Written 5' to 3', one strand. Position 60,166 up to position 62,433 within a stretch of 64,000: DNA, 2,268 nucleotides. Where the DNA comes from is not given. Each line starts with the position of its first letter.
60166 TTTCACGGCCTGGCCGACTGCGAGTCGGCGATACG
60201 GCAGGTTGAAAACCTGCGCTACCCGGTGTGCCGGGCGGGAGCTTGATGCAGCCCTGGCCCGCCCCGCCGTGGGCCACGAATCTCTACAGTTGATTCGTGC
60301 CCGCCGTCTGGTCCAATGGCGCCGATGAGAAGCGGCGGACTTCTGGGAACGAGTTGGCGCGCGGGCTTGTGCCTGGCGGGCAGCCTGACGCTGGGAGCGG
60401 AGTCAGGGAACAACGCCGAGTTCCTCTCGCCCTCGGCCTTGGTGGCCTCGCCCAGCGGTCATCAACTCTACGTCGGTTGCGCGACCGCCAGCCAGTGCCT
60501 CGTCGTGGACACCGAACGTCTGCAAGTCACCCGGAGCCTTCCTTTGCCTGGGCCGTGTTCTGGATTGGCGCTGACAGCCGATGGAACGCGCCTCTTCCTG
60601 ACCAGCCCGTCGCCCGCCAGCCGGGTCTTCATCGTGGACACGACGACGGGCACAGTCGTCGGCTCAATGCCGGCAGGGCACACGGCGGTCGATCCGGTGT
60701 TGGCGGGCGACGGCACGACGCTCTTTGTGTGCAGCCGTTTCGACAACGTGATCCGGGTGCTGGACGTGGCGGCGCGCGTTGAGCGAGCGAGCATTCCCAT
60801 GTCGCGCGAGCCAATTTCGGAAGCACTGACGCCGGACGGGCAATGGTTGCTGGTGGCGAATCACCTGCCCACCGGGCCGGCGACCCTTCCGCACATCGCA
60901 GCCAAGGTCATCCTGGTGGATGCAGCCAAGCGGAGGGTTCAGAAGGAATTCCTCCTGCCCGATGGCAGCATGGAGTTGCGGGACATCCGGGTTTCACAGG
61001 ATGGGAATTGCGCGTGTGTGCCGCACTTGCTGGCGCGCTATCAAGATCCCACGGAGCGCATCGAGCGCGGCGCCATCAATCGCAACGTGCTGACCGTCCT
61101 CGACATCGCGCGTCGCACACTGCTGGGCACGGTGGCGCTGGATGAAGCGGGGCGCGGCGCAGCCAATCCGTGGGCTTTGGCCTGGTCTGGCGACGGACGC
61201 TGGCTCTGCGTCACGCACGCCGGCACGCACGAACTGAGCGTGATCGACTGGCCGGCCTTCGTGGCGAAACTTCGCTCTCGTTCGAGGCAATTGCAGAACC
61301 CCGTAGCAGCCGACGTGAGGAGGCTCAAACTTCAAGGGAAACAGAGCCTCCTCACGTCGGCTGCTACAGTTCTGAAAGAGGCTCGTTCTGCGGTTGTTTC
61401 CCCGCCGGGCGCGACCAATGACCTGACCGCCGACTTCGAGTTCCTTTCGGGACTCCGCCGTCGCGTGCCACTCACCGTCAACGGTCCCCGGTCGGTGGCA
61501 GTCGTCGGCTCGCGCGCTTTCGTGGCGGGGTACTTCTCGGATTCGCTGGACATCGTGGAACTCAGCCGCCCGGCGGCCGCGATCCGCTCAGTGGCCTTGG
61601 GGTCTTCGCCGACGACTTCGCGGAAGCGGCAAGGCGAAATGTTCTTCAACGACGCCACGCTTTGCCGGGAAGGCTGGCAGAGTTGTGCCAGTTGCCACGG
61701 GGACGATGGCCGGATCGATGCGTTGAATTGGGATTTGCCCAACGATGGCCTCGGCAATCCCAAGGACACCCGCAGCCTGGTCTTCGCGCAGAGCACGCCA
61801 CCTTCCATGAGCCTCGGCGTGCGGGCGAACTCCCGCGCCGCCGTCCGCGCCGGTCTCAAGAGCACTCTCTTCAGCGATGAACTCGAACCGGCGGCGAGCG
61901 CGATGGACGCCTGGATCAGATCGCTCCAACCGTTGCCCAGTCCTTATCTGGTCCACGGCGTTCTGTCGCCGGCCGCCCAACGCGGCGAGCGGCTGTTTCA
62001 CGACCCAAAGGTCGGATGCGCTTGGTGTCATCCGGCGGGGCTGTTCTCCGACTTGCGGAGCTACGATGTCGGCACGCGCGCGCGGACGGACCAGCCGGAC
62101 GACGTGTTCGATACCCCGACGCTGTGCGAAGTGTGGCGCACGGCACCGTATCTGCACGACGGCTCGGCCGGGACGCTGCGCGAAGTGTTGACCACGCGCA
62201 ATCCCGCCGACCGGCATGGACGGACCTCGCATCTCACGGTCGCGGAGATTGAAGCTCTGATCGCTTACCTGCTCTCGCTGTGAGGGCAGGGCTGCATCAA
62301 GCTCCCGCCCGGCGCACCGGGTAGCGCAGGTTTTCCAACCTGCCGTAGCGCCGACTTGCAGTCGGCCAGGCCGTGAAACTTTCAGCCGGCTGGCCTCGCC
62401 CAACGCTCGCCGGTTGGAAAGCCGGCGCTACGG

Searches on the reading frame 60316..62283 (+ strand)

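Call 66: search_protein_families(library=pfam, proteins=[window:60316-62283:+], max_evalue=0.0001)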
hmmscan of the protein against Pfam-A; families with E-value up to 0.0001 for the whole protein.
window:60316-62283:+ (655 aa): 3 families
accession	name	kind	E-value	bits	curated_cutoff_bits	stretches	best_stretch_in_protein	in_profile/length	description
PF03150.19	CCP_MauG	-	3.7e-08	34.6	25.6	0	440-464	7-31/149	Di-haem cytochrome c peroxidase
PF21419.2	RoxA-like_Cyt-c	-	4.2e-07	29.8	26.7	1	600-628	4-32/39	RoxA-like, cytochrome c-like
PF25174.1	Beta-prop_THOC3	-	8.7e-06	25.4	305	0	83-211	7-125/272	THOC3 beta-propeller domain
